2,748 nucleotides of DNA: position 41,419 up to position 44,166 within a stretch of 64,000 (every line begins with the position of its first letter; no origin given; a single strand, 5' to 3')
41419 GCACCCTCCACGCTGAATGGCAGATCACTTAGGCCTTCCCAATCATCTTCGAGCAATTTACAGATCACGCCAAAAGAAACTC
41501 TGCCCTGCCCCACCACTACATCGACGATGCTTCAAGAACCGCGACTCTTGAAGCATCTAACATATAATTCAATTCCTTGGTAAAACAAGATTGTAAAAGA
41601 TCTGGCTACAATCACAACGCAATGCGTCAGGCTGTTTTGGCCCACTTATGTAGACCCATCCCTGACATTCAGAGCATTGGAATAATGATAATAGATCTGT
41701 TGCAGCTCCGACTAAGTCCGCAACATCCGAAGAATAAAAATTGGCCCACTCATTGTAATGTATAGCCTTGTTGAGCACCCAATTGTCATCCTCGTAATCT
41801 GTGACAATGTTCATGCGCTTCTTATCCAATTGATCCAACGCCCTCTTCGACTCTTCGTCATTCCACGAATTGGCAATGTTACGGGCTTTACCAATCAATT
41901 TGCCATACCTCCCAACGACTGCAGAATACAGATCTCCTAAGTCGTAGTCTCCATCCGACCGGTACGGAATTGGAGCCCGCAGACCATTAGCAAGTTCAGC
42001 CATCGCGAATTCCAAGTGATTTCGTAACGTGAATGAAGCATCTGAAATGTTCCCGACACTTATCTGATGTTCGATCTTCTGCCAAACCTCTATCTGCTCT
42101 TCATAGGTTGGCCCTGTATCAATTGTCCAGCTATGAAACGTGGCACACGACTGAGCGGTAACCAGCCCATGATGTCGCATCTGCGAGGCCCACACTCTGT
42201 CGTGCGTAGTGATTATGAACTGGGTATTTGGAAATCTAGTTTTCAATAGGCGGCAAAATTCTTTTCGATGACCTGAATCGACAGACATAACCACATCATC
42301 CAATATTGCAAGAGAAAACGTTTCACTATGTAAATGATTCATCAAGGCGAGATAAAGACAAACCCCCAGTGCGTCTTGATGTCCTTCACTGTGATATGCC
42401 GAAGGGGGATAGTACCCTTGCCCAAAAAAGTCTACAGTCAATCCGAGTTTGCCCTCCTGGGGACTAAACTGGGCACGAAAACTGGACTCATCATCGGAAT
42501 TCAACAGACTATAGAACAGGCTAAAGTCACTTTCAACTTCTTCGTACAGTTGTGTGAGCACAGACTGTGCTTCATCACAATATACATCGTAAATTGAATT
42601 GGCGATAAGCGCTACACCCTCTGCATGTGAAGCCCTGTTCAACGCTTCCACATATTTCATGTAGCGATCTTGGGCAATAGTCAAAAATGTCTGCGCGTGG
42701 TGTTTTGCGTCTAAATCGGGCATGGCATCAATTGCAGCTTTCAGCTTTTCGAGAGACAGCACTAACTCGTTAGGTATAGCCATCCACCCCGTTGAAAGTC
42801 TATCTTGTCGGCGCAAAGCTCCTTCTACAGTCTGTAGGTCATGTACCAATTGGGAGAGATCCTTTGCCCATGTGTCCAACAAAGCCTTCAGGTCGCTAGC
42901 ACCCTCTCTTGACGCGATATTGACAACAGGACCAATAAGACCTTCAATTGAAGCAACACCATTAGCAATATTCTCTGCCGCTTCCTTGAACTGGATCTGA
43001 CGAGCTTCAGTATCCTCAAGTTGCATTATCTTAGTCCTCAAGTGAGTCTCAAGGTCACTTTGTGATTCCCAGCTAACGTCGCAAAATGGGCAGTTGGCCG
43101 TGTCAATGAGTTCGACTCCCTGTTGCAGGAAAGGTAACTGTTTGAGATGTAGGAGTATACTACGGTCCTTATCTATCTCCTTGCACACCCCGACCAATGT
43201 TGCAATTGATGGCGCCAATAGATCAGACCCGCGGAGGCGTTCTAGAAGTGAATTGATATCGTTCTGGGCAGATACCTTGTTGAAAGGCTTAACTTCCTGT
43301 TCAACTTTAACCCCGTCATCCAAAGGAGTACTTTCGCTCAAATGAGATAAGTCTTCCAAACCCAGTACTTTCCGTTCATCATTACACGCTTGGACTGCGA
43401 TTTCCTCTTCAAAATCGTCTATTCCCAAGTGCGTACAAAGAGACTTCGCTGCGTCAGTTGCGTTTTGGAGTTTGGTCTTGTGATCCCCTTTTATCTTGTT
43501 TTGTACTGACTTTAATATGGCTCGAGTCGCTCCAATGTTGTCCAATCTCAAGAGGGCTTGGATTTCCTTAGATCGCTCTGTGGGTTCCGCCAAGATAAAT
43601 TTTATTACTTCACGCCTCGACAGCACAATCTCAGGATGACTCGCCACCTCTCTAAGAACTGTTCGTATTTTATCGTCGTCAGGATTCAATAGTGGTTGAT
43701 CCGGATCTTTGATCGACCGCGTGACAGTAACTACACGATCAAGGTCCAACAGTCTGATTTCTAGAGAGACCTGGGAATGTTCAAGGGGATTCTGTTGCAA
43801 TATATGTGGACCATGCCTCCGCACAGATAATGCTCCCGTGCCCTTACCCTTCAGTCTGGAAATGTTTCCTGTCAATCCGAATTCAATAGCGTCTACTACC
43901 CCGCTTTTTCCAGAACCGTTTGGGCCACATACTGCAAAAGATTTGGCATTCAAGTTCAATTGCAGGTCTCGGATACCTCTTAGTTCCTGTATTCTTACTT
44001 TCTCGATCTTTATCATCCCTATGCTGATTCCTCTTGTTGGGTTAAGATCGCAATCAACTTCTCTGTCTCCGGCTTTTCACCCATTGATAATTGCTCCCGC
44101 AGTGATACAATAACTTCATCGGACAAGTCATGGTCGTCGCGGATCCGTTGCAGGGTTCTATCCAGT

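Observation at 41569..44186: Low-GC two-gene cassette: unlisted 55-aa acidic ORF plus 815-aa Rad50/RloC-like ABC ATPase with hook, R-x3-E...H motif and terminal zinc ribbon (best candidate for an undescribed defence module)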

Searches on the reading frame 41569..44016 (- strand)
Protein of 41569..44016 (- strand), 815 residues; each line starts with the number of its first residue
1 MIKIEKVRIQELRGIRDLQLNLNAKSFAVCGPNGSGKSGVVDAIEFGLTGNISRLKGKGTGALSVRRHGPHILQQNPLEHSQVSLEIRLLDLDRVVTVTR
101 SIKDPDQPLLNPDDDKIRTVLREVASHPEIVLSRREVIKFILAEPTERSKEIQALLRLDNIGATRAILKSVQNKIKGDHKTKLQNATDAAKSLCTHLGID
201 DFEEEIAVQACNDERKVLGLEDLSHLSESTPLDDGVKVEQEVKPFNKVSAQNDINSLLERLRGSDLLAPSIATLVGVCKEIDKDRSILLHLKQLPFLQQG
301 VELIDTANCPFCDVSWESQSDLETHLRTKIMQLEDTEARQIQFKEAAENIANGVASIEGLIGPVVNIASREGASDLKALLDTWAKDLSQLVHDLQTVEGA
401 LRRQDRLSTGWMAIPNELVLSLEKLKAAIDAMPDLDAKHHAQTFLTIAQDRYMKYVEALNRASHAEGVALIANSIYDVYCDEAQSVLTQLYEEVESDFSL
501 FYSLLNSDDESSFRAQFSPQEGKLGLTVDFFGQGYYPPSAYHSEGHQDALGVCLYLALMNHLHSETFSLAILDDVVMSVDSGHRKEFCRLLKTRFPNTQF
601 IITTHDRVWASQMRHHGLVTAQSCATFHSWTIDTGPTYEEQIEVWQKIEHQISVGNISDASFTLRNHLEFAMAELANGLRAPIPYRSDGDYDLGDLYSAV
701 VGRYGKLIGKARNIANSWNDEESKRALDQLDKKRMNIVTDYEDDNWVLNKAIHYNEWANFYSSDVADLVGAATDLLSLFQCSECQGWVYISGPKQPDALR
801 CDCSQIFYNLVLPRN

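Call 7: search_protein_families(library=pfam, proteins=[window:41569-44016:-], max_evalue=0.01)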
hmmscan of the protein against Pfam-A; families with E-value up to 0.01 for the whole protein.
window:41569-44016:- (815 aa): 6 families
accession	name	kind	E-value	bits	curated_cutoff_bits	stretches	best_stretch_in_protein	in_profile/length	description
PF02463.25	SMC_N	-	1.2e-17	64.5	40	1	4-619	2-211/220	RecF/RecN/SMC N terminal domain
PF13476.12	AAA_23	-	3e-14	54.6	27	1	6-177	1-165/201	AAA domain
PF13304.12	AAA_21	-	7.6e-07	29.9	27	1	480-606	179-299/304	AAA domain, putative AbiEii toxin, Type IV TA system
PF13175.12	AAA_15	-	2.3e-06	27.9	32.1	1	3-49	2-48/374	AAA ATPase domain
PF13555.12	AAA_29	-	0.00011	22.4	27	1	19-51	18-49/61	P-loop containing region of AAA domain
PF13166.12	AAA_13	-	0.00081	18.6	36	0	285-404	232-347/713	AAA domain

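Call 8: search_protein_families(library=padloc, proteins=[window:41569-44016:-], max_evalue=0.01)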
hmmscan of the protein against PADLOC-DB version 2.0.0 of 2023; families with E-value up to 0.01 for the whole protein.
window:41569-44016:- (815 aa): 80 families (the best 25 are shown)
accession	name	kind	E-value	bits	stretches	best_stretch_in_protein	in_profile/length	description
PDLC03859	LmuB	-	1.6e-22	78.5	1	1-614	2-593/611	-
PDLC04135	mad3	-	1.7e-18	65.4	1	3-612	1-329/374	mads_3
PDLC03865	LmuB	-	7.3e-18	62.2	2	2-179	1-191/1007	-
PDLC00298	PtuA1|PtuA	-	5.2e-14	50.1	2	3-61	2-60/423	AAA ATPase domain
PDLC00271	PtuA1|PtuA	-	7.8e-13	46.7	2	3-61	2-60/421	AAA ATPase domain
PDLC03861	LmuB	-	3.9e-12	43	1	4-121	210-321/1213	-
PDLC00284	PtuA1|PtuA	-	9.9e-12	42.4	1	2-68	60-127/545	AAA ATPase domain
PDLC00305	PtuA1|PtuA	-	5.2e-11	40.5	2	2-49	1-48/392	AAA ATPase domain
PDLC02913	ATPase_I-A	-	1.4e-10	39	1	2-64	52-114/508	-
PDLC00278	PtuA1|PtuA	-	2.9e-10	38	1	3-58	2-57/436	AAA ATPase domain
PDLC00311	PtuA1|PtuA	-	3e-10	37.7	1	2-74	1-75/455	AAA ATPase domain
PDLC00267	PtuA1|PtuA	-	8.9e-10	36.3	1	3-57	2-56/438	AAA ATPase domain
PDLC00299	PtuA1|PtuA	-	1.3e-09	35.6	2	2-48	53-99/535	AAA ATPase domain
PDLC00310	PtuA1|PtuA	-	5.7e-09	33.5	1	2-58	1-57/443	AAA ATPase domain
PDLC04168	GajA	-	1.4e-08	31.9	1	1-50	1-50/570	-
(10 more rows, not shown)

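Call 9: search_protein_families(library=ncbifam, proteins=[window:41569-44016:-], max_evalue=0.01)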
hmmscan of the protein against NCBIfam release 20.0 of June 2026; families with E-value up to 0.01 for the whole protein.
window:41569-44016:- (815 aa): 12 families
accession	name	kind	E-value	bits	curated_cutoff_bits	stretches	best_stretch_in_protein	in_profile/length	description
TIGR00611.2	recf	equivalog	2.7e-12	46.5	172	2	4-51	1-48/339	DNA replication/repair protein RecF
NF041760.1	PtuA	equivalog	1.8e-10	40.4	500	1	2-87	50-132/524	retron Ec78 anti-phage system effector ATPase PtuA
NF041034.1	Rad50_Sulf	equivalog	8e-07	27.3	1000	1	3-54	2-53/872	DNA double-strand break repair ATPase Rad50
TIGR02168.1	SMC_prok_B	equivalog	2.7e-06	25.4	567.35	1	19-46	18-45/1181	chromosome segregation protein SMC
TIGR00618.1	sbcc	subfamily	2.9e-05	22.2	478.5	1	25-54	28-57/1043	exonuclease subunit SbcC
NF003034.1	PRK03918.1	equivalog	4.1e-05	21.7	700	1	2-49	1-48/878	DNA double-strand break repair ATPase Rad50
NF002572.0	PRK02224.1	equivalog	0.00016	20.1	1087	1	3-50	2-49/888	DNA double-strand break repair ATPase Rad50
NF053563.1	Rkd4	equivalog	0.00031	19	860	1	3-51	2-50/747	arcadin-4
TIGR02169.1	SMC_prok_A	equivalog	0.00039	18.2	729.4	1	27-49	26-48/1165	chromosome segregation protein SMC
NF041035.1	Rad50_Halo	equivalog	0.00052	18.5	1000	1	3-51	2-50/883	DNA double-strand break repair ATPase Rad50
NF045487.1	ASRP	equivalog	0.0012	17.5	300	0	288-402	286-393/593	archaea-specific SMC-related protein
NF041774.1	tung_ATPbind_TupC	equivalog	0.0099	14.9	400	0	15-46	18-48/319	tungstate ABC transporter ATP-binding protein TupC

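Call 10: find_homologous_proteins(query=window:41569-44016:-)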
Query window:41569-44016:- (815 aa): 1157 proteins with E <= 0.001 among 8000 candidates; the best 120 are listed.
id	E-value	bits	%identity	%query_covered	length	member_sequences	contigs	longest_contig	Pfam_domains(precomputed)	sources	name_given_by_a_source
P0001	0.0e+0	1852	100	100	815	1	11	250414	PF13175.13,PF13476.13,PF02463.26,PF13304.13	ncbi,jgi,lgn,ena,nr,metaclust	ncbi:MAG: AAA family ATPase [Acidimicrobiia bacterium]|nr:AAA family ATPase [Acidimicrobiia bacteriu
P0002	0.0e+0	1161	62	100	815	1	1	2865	PF13175.13,PF13476.13,PF13555.13,PF02463.26,PF13166.13,PF13304.13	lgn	-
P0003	0.0e+0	1153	61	100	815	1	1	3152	PF13175.13,PF13476.13,PF02463.26,PF13166.13,PF13304.13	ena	-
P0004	1.6e-274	931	51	100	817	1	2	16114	PF13175.13,PF13476.13,PF13555.13,PF02463.26,PF13304.13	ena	-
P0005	2.9e-273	927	52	100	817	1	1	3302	PF13175.13,PF13476.13,PF13555.13,PF02463.26,PF13304.13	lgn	-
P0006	2.1e-270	918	51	100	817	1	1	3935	PF13175.13,PF13476.13,PF13555.13,PF02463.26,PF13304.13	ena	-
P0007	4.0e-234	798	44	100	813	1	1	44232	PF13476.13,PF13555.13,PF02463.26,PF13304.13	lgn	-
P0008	5.5e-230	784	44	99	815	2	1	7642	PF13476.13,PF02463.26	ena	-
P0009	4.0e-228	778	43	99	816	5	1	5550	PF13476.13,PF13555.13,PF02463.26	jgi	jgi:RecF/RecN/SMC N terminal domain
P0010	1.1e-227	776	45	99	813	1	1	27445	PF13175.13,PF13476.13,PF13555.13,PF02463.26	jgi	jgi:recombinational DNA repair ATPase RecF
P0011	3.6e-227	775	44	99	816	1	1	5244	PF13476.13,PF13555.13,PF02463.26,PF13304.13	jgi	jgi:ABC-type transport system involved in cytochrome c biogenesis ATPase subunit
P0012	1.4e-225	769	43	99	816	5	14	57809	PF13476.13,PF02463.26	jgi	jgi:hypothetical protein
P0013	1.4e-225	769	45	99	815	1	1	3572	PF13175.13,PF13476.13,PF13555.13,PF02463.26,PF13166.13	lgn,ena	-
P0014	1.5e-225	769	44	99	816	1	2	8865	PF13476.13,PF13555.13,PF02463.26,PF13304.13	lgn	-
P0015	3.6e-225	768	44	100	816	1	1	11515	PF13476.13,PF13555.13,PF02463.26,PF13304.13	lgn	-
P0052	5.9e-222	757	44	99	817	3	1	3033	PF13476.13,PF13555.13,PF02463.26,PF13166.13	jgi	jgi:recombinational DNA repair ATPase RecF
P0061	1.9e-221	756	44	99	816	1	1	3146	PF13476.13,PF02463.26,PF13166.13,PF13304.13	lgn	-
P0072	3.7e-221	755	43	99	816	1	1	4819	PF13476.13,PF13555.13,PF02463.26,PF13166.13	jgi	jgi:hypothetical protein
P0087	5.7e-220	751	45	99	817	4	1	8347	PF13476.13,PF02463.26,PF13166.13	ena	-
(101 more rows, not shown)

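Call 11: search_solved_structures(query=window:41569-44016:-, max_evalue=0.01)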
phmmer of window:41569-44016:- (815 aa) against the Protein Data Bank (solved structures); distinct sequences matched with E-value up to 0.01: 20.
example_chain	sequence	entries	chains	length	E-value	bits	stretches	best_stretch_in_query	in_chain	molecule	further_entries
1e69_A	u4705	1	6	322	1.7e-07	33.1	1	540-611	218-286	CHROMOSOME SEGREGATION SMC PROTEIN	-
6qj0_A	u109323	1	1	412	3.1e-07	32.2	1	484-604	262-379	Structural maintenance of chromosomes protein,Structural maintenance of chromosomes protei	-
6qj1_A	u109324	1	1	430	3.6e-07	32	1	484-604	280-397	Structural maintenance of chromosomes protein,Structural maintenance of chromosomes protei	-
9n69_A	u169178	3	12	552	4e-06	28.6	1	4-101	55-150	AAA family ATPase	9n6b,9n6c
3qkt_A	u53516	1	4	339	0.00015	23.3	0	520-609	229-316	DNA double-strand break repair rad50 ATPase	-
4nci_A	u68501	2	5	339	0.00015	23.3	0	520-609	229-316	DNA double-strand break repair Rad50 ATPase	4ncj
3qku_A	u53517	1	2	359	0.00017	23.2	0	520-609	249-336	DNA double-strand break repair rad50 ATPase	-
4nck_A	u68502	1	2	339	0.00039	22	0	520-609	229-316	DNA double-strand break repair Rad50 ATPase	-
4nch_A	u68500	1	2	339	0.00055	21.5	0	520-609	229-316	DNA double-strand break repair Rad50 ATPase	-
8ee4_A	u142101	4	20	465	0.00075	21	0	558-616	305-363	PtuA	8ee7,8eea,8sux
5f3w_B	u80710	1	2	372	0.0016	20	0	527-607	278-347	DNA double-strand break repair Rad50 ATPase,DNA double-strand break repair Rad50 ATPase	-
3aux_A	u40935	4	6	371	0.002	19.7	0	542-607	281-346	DNA double-strand break repair rad50 ATPase | DNA double-strand break repair Rad50 ATPase,DNA double-strand break repair Rad50 ATPase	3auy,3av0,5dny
9e8z_C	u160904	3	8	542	0.0023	19.4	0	3-68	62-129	Retron Ec83 probable ATPase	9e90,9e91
8roh_A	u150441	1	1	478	0.0024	19.4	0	4-73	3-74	Structural maintenance of chromosomes protein 3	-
3zgx_A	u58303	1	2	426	0.0025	19.3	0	27-52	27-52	CHROMOSOME PARTITION PROTEIN SMC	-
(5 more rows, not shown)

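Call 15: find_related_loci(query=A1, collection=genome_contigs, flank=6000)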
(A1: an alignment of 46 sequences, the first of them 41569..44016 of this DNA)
Query A1 (815 aa) in genome_contigs; peptide patterns used: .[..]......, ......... (x = any residue, [..] = any of these).
599 stretches matched a pattern (row limit reached: there are more); 468 encode a relative of the query (tblastn E <= 1e-3); the best 80 are kept; 80 distinct loci.
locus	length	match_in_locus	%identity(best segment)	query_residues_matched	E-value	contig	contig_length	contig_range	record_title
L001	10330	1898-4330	43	1-810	0e+0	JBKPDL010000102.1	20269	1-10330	MAG: Acidobacteriota bacterium isolate GB_EKS_MAG_00025 GB_EKS_000001543845, whole genome shotgun sequence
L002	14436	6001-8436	43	1-810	0e+0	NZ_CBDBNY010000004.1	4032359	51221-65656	MAG: Candidatus Palauibacter sp. isolate 9c20def5-05d6-4f68-ae38-90b01f08d4a3 contig_3, whole genome shotgun sequence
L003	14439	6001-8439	43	1-811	0e+0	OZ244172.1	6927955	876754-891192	MAG: Bryobacterales bacterium isolate 58688682-6237-4a80-b671-17c8115c7f57 genome assembly, chromosome: 1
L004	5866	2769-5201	43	1-810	0e+0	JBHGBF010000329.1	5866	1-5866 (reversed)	MAG: Acidobacteriota bacterium isolate SBS.BIN.3 SBSBIN3_contig_329, whole genome shotgun sequence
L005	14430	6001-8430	43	1-810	0e+0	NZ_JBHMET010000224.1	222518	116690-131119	Bradyrhizobium erythrophlei strain CGMCC 1.13002 velvet_auto_61_224, whole genome shotgun sequence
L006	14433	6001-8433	43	1-810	0e+0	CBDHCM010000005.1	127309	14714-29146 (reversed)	MAG: Candidatus Aldehydirespirator sp. isolate 36171f10-6b1c-407a-8267-17b84cd7c53a genome assembly, contig: contig_4, w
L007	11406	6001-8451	43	1-812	0e+0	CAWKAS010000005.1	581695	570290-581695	MAG: uncultured Acidobacteriota bacterium isolate MFD09779.bin.1.286 genome assembly, contig: contig_28784, whole genome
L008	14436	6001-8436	43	1-810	0e+0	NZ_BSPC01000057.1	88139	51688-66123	Labrys miyagiensis strain NBRC 101365 sequence057, whole genome shotgun sequence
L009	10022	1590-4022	43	1-810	0e+0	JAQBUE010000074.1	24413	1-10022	MAG: Acidobacteria bacterium isolate casp150-mb.136 NODE_5469_length_24413_cov_0.111541, whole genome shotgun sequence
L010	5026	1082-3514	43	1-810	0e+0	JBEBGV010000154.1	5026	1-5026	MAG: Vicinamibacterales bacterium isolate ATF_5 NODE_12068_length_5026_cov_2.868074, whole genome shotgun sequence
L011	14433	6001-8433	43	1-810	0e+0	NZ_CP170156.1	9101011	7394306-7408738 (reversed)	Bradyrhizobium sp. ma5 chromosome, complete genome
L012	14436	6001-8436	44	1-811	0e+0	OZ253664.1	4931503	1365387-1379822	MAG: Vicinamibacterales bacterium isolate a9dab573-4f8c-481d-bf6a-234275a50d18 genome assembly, chromosome: 1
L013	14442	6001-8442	43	1-810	0e+0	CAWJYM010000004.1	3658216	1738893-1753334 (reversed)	MAG: uncultured Acidobacteriota bacterium isolate MFD06742.bin.1.259 genome assembly, contig: contig_3210, whole genome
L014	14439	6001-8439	43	1-810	0e+0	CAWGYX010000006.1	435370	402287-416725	MAG: uncultured Acidobacteriota bacterium isolate MFD02248.bin.1.193 genome assembly, contig: contig_13060, whole genome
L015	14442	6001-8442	43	1-810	0e+0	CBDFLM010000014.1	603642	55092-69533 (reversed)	MAG: Longimicrobiales bacterium isolate 299ed55f-43d3-4344-98bd-bcec2c231d9a genome assembly, contig: contig_14, whole g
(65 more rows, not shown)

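Call 23: predict_structure(alignment_id=A1)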
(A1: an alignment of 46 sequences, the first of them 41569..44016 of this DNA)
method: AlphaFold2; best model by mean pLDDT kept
length: 815 residues; sequences in the alignment: 46
mean_pLDDT: 81.8   pTM: 0.58
mean pLDDT of the five models: 81.8, 81.5, 79.8, 77.6, 77.1
residues with pLDDT >= 90: 241; 70-90: 436; 50-70: 116; < 50: 22
segments of 3 or more residues with pLDDT < 50: 144-147, 300-304, 520-524, 535-537
pLDDT, mean of each block of 10 residues (from residue 1): 93 86 92 84 91 71 78 76 95 94 91 93 75 67 52 60 79 87 89 90 90 91 87 74 75 91 85 91 85 65 56 73 76 82 89 88 89 90 93 89 89 91 92 84 90 93 93 90 81 84 72 62 51 50 74 86 84 83 81 91 87 81 79 67 74 83 81 82 65 83 92 90 91 90 76 61 84 89 82 77 86 71
secondary structure, 60 per line:
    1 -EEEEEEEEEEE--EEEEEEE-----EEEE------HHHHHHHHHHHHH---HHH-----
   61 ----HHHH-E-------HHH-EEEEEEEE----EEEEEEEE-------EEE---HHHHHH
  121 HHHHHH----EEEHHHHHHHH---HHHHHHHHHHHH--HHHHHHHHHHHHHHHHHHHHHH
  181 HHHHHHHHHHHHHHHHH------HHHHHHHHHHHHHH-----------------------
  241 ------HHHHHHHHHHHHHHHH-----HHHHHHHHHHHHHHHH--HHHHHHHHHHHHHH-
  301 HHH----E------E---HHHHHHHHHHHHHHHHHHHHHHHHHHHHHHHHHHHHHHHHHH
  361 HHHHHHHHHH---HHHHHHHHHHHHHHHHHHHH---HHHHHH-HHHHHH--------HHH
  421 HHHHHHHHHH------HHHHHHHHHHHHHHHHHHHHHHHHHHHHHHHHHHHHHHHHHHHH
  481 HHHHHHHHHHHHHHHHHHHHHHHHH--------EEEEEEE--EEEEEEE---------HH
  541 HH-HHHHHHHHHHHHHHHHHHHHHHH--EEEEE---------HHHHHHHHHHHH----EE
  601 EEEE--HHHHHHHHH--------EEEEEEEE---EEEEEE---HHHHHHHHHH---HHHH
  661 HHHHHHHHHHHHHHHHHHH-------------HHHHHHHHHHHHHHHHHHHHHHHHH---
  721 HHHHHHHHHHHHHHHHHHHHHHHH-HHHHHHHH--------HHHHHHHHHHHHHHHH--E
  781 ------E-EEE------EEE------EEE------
elements in order (helices of 4 or more, strands of 3 or more residues): E2-12 E15-21 E27-30 H37-49 H65-68 E82-89 E94-101 E109-111 H115-126 E131-133 H134-141 H145-156 H159-197 H204-217 H247-262 H268-283 H286-299 H319-370 H374-393 H397-402 H404-409 H418-430 H437-505 E514-520 E523-529 H539-542 H544-566 E569-573 H583-594 E599-604 H607-615 E624-631 E635-640 H644-653 H657-679 H693-717 H721-744 H746-753 H762-777 E789-791 E798-800 E807-809

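Call 31: search_protein_families(library=pfam, alignment_id=A4, max_evalue=0.00001)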
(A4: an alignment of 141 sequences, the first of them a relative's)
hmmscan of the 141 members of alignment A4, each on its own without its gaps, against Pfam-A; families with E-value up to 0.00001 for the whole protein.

A. member 1, L001:358-1242:+ (295 aa): 0 families

B. families by the number of members that match (of 141 scanned): 105 families (the first 25 are shown)
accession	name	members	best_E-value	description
PF02586.19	SRAP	2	1.2e-73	SOS response associated peptidase (SRAP)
PF13683.12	rve_3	2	3.1e-27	Integrase core domain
PF00589.27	Phage_integrase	2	4e-21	Phage integrase family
PF02371.22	Transposase_20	2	1e-20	Transposase IS116/IS110/IS902 family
PF03061.28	4HBT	2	4e-12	Thioesterase superfamily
PF01548.23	DEDD_Tnp_IS110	2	5e-12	Transposase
PF00226.36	DnaJ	2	1e-11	DnaJ domain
PF13701.12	DDE_Tnp_1_4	1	4.1e-136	Transposase DDE domain group 1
PF18723.6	HMUDK_hel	1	4.3e-110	5-hmdU DNA kinase, helical domain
PF10134.15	RPA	1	2.2e-81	Replication initiator protein A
PF02417.20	Chromate_transp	1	1.3e-80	Chromate transporter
PF12891.13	Glyco_hydro_44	1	4.8e-71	Glycoside hydrolase family 44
PF04986.18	Y2_Tnp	1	3.3e-60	Putative transposase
PF01863.23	YgjP-like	1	1.1e-58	YgjP-like, metallopeptidase domain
PF00884.28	Sulfatase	1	3.9e-54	Sulfatase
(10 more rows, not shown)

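Call 32: search_protein_families(library=padloc, alignment_id=A4, max_evalue=1e-8)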
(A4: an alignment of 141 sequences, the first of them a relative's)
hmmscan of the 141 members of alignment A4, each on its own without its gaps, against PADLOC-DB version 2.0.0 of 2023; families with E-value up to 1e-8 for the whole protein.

A. member 1, L001:358-1242:+ (295 aa): 0 families

B. families by the number of members that match (of 141 scanned): 138 families (the first 25 are shown)
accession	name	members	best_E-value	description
PDLC04824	PDC-S02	2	4.9e-18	-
PDLC04799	PDC-S02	2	4e-15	-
PDLC02215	QatD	1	2.3e-116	-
PDLC03877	NsnA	1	6.3e-89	-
PDLC05007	PDC-S35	1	1.4e-74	-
PDLC05005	PDC-S35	1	1.5e-73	-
PDLC00337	PtuB1|PtuB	1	1.2e-66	Unknown function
PDLC05004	PDC-S35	1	4.8e-66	-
PDLC03202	Helicase_II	1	6.4e-58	Type II helicase domain protein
PDLC05027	PDC-S48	1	4.1e-55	-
PDLC02358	Old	1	1.2e-53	Old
PDLC04027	PD-T4-2_A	1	1.6e-50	-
PDLC05006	PDC-S35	1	4.3e-47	-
PDLC05003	PDC-S35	1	2.1e-44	-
PDLC02979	AriA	1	4.5e-38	-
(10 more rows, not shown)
